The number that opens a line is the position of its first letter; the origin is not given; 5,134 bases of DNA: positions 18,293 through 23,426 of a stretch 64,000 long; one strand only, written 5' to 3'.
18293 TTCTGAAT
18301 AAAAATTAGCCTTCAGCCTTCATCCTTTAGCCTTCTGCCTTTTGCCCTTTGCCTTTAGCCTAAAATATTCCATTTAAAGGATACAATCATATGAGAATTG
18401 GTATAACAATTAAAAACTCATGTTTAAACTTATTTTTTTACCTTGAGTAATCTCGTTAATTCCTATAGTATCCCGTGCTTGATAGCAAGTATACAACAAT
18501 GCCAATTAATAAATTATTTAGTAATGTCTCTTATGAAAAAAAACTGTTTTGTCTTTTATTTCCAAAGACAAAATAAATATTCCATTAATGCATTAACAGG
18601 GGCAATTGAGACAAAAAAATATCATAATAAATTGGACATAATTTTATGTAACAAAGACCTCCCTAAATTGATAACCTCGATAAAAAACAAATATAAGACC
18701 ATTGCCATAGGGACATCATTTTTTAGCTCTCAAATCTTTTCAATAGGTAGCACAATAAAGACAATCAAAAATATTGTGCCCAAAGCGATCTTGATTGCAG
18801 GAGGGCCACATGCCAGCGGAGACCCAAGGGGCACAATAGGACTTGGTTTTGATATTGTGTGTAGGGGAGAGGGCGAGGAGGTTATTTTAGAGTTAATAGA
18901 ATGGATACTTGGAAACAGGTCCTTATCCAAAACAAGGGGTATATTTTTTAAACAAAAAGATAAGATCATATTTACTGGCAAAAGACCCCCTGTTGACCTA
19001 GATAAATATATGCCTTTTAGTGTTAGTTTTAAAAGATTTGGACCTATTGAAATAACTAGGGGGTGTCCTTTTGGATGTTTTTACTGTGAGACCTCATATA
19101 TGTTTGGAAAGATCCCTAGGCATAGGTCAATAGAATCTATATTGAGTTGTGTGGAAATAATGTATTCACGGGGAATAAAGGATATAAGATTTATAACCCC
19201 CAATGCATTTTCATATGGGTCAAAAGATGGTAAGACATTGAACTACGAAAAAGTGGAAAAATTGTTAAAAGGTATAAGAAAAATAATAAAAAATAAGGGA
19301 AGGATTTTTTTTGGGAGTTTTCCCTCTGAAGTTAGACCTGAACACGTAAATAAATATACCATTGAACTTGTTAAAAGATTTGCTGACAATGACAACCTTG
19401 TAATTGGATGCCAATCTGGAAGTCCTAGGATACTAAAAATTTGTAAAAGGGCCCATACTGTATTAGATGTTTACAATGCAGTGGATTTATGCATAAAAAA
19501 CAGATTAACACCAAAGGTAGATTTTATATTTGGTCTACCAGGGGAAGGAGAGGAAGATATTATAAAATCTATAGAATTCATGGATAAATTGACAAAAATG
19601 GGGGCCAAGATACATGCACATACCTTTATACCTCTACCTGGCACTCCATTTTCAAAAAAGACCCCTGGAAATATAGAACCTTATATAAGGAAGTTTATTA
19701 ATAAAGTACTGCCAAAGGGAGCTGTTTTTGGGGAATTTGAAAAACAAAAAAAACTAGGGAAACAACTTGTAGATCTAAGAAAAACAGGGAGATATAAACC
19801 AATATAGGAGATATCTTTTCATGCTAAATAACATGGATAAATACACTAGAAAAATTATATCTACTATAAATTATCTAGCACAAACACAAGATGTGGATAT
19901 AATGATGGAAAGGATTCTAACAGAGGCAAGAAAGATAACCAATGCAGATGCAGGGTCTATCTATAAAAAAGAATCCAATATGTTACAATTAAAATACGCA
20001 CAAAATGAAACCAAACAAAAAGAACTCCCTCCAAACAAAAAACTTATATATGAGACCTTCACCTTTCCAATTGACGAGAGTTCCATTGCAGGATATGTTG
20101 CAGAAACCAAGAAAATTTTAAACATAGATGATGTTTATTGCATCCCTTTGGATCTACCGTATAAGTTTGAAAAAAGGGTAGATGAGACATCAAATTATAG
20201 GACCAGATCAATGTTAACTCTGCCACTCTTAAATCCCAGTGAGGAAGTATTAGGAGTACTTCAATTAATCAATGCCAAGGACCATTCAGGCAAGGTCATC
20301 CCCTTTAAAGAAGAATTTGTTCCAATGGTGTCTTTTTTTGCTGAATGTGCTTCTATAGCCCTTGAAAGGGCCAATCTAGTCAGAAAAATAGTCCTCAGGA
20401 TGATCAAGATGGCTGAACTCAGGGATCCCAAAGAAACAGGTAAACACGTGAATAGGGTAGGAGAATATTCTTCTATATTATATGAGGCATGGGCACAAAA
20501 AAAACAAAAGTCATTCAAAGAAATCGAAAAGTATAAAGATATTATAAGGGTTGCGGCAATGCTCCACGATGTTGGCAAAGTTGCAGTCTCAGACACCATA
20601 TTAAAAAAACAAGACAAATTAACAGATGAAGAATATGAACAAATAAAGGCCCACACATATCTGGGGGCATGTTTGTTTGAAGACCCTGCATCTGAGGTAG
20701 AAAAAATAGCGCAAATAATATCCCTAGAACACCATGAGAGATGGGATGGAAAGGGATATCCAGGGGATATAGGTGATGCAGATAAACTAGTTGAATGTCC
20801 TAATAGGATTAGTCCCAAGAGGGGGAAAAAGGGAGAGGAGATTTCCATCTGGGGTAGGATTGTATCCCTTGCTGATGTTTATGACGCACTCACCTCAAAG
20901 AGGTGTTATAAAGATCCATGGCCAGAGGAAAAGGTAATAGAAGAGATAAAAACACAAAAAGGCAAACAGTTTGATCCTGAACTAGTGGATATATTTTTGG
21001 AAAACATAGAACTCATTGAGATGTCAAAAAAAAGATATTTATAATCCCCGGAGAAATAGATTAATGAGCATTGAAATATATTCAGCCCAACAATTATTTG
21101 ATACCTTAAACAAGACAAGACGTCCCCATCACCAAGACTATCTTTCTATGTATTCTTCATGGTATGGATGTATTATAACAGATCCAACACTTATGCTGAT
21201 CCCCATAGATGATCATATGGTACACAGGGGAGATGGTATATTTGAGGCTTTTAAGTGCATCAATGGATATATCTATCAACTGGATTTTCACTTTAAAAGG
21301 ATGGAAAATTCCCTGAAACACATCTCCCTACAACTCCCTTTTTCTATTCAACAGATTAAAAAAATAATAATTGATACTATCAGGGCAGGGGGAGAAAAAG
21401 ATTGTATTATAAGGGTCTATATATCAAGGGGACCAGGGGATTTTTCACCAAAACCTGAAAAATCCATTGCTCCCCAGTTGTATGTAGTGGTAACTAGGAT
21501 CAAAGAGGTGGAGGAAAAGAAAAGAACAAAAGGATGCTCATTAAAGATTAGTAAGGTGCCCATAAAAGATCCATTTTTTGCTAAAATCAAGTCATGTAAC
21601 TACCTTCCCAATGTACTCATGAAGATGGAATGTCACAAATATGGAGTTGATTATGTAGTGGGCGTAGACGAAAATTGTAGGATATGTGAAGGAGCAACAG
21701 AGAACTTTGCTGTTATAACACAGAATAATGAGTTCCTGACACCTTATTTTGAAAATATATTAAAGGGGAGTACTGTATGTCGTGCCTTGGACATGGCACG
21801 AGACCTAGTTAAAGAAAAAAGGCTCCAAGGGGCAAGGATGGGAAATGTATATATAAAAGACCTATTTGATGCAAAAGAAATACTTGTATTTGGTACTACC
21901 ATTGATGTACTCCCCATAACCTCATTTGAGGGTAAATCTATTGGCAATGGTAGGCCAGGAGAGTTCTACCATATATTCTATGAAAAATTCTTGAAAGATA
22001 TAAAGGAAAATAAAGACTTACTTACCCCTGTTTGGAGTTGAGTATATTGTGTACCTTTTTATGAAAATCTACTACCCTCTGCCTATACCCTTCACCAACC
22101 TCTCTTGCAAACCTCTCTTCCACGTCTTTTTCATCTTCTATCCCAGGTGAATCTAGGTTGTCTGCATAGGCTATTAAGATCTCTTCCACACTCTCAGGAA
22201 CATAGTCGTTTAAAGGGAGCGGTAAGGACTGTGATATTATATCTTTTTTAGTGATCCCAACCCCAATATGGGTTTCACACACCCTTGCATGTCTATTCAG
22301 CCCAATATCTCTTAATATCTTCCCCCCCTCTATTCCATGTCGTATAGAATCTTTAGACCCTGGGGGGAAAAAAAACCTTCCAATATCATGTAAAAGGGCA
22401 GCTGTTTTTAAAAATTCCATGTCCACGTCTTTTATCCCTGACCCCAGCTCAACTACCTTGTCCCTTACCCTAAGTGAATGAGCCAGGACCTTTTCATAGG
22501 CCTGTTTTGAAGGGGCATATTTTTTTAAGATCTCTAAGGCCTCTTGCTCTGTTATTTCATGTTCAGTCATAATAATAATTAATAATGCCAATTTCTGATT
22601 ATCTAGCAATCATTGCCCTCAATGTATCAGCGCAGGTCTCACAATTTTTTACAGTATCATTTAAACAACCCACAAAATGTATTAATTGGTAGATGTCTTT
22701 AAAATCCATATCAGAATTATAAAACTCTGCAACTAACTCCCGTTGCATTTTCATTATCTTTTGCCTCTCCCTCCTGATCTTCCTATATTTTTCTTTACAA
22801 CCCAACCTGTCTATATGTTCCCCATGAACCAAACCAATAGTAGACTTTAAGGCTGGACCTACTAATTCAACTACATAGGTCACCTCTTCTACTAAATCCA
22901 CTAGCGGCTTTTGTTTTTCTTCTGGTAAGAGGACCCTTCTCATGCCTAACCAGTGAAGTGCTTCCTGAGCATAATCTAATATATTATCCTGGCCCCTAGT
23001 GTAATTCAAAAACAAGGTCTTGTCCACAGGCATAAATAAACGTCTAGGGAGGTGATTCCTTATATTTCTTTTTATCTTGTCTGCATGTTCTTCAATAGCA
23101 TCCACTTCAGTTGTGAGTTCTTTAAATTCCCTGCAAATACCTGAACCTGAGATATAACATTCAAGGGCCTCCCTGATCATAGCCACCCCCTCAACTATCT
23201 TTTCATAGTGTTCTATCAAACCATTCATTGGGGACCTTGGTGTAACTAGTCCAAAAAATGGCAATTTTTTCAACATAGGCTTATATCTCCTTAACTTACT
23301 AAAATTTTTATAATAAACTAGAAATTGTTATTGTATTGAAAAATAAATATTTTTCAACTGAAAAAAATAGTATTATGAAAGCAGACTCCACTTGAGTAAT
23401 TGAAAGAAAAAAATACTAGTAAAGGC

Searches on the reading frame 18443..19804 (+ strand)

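Call 68: search_protein_families(library=pfam, proteins=[window:18443-19804:+], max_evalue=0.000001)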
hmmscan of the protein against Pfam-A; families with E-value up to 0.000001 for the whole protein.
window:18443-19804:+ (454 aa): 2 families
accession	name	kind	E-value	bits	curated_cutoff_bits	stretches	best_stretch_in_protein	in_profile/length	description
PF04055.27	Radical_SAM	-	5.6e-22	79.1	29.5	1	202-379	1-165/166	Radical SAM superfamily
PF02310.24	B12-binding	-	4.9e-11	43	32.1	1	63-151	30-120/121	B12 binding domain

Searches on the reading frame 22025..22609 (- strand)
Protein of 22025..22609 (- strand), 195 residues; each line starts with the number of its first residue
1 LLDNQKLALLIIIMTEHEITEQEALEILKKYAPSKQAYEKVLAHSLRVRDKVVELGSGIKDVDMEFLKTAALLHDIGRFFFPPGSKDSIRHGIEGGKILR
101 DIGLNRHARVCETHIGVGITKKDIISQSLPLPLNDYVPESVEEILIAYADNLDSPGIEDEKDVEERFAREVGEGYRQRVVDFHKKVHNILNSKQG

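Call 67: search_protein_families(library=ncbifam, proteins=[window:22025-22609:-], max_evalue=0.00001)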
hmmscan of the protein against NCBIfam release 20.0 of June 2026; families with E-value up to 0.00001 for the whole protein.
window:22025-22609:- (195 aa): 4 families
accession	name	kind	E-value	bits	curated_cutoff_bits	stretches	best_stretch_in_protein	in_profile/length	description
TIGR00295.1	TIGR00295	hypoth_equivalog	3.2e-25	88.8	172.35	1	37-158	10-129/164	TIGR00295 family protein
NF009343.0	PRK12703.1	equivalog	8.7e-21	74.1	434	1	21-190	172-331/339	tRNA (cytidine(56)-2'-O)-methyltransferase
NF045665.1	NTPtran_DVU1551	equivalog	3.1e-10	39.6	315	1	15-127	195-300/359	DVU_1551 family NTP transferase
TIGR00277.1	HDIG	domain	5e-09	35.9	27.6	1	39-106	3-72/84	HDIG domain-containing metalloprotein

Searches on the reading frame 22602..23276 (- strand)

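Call 67: search_protein_families(library=ncbifam, proteins=[window:22602-23276:-], max_evalue=0.00001)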
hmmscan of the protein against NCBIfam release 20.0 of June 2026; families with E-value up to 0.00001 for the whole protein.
window:22602-23276:- (225 aa): 1 family
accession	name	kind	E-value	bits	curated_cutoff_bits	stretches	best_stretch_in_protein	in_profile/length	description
TIGR00153.1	TIGR00153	hypoth_equivalog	1.3e-22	80.6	104.3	1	15-225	12-215/217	TIGR00153 family protein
